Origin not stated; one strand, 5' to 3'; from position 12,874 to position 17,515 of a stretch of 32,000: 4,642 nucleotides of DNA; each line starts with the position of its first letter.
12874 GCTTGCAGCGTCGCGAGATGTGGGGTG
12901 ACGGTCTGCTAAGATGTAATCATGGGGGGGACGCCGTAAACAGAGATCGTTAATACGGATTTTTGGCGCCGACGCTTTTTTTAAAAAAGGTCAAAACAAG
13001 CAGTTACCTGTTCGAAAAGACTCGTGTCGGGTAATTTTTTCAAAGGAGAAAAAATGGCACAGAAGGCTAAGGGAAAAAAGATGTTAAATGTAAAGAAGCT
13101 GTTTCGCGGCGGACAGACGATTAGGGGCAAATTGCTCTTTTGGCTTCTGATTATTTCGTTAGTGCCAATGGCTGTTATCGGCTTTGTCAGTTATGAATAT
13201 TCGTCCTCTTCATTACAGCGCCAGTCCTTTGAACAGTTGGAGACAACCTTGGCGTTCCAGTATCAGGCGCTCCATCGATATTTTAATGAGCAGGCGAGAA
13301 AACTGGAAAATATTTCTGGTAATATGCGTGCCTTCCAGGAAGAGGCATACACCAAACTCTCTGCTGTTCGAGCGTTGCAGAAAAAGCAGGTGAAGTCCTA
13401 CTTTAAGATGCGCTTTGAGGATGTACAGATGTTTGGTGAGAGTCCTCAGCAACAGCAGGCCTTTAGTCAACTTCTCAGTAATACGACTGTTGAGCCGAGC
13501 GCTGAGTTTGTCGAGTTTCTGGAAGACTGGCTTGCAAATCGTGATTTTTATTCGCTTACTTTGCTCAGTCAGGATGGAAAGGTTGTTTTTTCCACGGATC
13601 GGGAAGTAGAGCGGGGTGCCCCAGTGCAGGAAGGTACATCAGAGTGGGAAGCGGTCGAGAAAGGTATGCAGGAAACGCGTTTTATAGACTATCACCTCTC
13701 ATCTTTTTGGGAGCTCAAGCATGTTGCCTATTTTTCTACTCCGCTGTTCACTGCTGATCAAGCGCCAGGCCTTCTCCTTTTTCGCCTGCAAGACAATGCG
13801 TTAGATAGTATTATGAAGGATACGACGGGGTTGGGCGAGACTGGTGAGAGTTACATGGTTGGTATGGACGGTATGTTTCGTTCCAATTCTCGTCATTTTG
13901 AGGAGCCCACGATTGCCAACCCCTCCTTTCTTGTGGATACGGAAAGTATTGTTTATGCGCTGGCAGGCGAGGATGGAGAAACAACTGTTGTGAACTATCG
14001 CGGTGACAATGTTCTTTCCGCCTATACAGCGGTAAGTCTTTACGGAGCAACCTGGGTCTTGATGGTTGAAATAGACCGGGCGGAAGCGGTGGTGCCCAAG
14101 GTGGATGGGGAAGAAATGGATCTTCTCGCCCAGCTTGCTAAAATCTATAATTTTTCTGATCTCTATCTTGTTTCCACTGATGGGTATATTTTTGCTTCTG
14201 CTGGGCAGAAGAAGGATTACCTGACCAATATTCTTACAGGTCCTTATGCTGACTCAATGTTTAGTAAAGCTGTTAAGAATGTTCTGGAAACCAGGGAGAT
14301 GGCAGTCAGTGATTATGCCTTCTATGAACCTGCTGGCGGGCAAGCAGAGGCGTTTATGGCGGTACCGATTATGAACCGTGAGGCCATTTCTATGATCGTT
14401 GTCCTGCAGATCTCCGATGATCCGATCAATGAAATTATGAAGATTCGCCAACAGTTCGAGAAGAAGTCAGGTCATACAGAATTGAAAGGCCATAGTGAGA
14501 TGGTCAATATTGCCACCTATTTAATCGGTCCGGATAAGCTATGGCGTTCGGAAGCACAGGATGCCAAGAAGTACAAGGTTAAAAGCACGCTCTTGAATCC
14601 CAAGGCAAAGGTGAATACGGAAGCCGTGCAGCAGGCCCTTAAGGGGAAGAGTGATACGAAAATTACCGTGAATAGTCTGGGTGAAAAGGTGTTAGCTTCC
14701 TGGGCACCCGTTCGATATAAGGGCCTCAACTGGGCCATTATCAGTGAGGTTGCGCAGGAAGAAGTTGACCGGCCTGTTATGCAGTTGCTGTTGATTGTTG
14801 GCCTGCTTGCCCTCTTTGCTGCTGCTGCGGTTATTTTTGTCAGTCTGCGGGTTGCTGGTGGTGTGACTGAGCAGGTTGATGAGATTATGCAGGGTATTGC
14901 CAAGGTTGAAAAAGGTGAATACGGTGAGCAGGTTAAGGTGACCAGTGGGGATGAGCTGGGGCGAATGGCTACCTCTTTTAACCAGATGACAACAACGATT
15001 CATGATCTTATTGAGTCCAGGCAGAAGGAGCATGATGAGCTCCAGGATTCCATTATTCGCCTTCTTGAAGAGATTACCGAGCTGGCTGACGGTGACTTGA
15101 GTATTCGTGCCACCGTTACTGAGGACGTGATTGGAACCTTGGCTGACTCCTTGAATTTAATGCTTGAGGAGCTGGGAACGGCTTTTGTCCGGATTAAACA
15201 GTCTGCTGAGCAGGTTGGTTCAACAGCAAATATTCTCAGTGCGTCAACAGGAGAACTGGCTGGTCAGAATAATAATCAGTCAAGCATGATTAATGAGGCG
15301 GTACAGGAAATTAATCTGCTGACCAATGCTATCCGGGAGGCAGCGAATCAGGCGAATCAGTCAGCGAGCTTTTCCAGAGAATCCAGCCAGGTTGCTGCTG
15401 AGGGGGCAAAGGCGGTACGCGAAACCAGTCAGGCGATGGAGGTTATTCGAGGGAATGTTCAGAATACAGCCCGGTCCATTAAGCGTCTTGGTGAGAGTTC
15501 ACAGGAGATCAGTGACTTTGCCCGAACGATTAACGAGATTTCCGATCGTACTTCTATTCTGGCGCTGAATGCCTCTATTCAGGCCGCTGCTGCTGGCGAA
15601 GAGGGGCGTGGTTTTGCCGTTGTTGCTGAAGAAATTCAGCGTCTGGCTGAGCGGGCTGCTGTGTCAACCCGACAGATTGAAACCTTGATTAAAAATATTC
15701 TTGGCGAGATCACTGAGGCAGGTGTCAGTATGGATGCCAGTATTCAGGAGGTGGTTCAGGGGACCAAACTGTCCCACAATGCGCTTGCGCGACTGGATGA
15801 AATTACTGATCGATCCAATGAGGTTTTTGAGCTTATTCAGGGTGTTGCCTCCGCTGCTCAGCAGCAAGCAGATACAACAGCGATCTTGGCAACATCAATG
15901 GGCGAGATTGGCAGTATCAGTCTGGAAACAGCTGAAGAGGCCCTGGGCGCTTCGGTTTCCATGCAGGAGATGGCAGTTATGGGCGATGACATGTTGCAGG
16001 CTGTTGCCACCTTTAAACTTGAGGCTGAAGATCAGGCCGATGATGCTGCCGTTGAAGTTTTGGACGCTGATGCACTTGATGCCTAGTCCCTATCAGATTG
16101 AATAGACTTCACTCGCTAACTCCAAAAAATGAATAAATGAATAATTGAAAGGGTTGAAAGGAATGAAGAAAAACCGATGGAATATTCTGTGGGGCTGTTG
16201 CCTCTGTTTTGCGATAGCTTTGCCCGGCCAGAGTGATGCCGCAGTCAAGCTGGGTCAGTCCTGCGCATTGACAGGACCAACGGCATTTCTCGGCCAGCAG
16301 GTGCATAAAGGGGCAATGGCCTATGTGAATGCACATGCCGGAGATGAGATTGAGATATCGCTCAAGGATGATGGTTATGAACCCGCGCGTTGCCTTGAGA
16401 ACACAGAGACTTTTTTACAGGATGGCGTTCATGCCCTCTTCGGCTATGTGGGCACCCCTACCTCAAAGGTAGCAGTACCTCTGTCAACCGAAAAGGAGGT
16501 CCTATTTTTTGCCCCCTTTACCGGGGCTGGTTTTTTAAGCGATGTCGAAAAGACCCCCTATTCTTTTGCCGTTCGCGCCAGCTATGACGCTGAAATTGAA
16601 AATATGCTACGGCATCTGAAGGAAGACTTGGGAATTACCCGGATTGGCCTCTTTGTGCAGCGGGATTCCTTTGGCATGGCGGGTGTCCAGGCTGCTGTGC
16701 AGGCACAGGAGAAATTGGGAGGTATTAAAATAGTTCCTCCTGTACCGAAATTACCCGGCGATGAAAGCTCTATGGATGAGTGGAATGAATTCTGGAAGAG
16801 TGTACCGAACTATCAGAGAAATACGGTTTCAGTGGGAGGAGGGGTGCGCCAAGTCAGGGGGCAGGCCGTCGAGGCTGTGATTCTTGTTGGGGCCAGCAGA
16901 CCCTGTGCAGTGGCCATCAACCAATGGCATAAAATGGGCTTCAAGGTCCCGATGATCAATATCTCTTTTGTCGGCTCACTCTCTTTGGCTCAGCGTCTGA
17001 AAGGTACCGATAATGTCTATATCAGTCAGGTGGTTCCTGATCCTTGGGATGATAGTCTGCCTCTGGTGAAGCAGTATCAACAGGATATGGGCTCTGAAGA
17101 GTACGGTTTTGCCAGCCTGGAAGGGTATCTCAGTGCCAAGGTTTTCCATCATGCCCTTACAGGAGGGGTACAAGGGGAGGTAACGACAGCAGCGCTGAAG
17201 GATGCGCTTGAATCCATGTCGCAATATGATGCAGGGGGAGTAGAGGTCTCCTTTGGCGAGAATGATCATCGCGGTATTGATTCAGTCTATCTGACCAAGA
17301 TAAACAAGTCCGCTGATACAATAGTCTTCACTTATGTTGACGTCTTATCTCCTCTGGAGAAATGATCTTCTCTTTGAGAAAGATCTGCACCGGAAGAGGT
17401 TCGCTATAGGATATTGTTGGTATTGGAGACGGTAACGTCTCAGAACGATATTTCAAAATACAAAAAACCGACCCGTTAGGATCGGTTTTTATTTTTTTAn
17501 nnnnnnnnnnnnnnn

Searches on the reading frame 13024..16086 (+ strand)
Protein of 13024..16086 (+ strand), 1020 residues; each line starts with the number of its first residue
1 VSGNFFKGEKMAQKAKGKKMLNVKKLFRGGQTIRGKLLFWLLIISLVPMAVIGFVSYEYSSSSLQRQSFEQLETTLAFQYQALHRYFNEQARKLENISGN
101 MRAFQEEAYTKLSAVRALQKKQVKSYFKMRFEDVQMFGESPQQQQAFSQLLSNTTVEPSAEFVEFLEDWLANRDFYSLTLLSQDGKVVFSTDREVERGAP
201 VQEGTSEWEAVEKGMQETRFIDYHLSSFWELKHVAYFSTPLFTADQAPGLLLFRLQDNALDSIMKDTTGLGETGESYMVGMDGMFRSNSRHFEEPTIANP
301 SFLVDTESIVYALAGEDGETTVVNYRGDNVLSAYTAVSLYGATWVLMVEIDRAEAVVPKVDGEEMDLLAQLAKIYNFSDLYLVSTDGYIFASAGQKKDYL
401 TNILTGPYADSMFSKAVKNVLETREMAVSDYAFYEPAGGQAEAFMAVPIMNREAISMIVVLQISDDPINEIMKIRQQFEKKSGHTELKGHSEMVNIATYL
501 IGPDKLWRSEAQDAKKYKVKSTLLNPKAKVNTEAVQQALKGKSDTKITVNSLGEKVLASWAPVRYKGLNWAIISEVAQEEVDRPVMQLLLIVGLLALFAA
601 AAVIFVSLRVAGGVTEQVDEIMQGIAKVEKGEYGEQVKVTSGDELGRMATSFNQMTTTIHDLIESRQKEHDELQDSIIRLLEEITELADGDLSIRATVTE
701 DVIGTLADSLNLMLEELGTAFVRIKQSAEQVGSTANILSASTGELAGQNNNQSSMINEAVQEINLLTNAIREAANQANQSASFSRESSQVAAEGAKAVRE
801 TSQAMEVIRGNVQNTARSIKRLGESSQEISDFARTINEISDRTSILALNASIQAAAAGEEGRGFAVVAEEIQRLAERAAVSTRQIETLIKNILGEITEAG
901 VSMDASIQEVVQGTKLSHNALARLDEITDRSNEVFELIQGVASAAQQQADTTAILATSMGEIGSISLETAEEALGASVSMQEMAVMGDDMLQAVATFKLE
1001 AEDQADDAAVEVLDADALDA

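Call 5: search_protein_families(library=pfam, proteins=[window:13024-16086:+], max_evalue=0.01)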
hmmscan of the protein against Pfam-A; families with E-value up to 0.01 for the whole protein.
window:13024-16086:+ (1020 aa): 3 families
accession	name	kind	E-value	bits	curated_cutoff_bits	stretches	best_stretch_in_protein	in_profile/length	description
PF00015.26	MCPsignal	-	6.4e-34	117.7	34.6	1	784-964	4-170/172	Methyl-accepting chemotaxis protein (MCP) signalling domain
PF00672.30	HAMP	-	1.5e-14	54.5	25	1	611-660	3-52/53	HAMP domain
PF02743.24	dCache_1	-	2.4e-12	47.4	45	1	140-346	35-237/240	Cache domain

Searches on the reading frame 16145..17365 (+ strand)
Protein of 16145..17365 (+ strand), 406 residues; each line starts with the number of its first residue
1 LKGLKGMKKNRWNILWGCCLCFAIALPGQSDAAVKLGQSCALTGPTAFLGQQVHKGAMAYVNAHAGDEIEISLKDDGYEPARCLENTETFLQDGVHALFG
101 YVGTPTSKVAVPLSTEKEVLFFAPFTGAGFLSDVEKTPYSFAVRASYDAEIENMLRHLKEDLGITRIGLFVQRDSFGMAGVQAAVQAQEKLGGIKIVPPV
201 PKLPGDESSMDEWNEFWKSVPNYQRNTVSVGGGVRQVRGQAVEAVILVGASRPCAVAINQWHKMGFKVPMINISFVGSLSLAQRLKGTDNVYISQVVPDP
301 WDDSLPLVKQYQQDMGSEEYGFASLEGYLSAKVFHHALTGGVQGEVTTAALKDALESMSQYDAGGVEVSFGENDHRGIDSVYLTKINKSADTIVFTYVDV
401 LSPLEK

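Call 5: search_protein_families(library=pfam, proteins=[window:16145-17365:+], max_evalue=0.01)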
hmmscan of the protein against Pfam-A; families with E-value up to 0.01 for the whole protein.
window:16145-17365:+ (406 aa): 2 families
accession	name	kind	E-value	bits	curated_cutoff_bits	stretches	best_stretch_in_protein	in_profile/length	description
PF13458.12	Peripla_BP_6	-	7.8e-42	144.6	31.7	1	34-389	2-341/343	Periplasmic binding protein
PF01094.35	ANF_receptor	-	9.6e-07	28.6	25.4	1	57-197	9-151/353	Receptor family ligand binding region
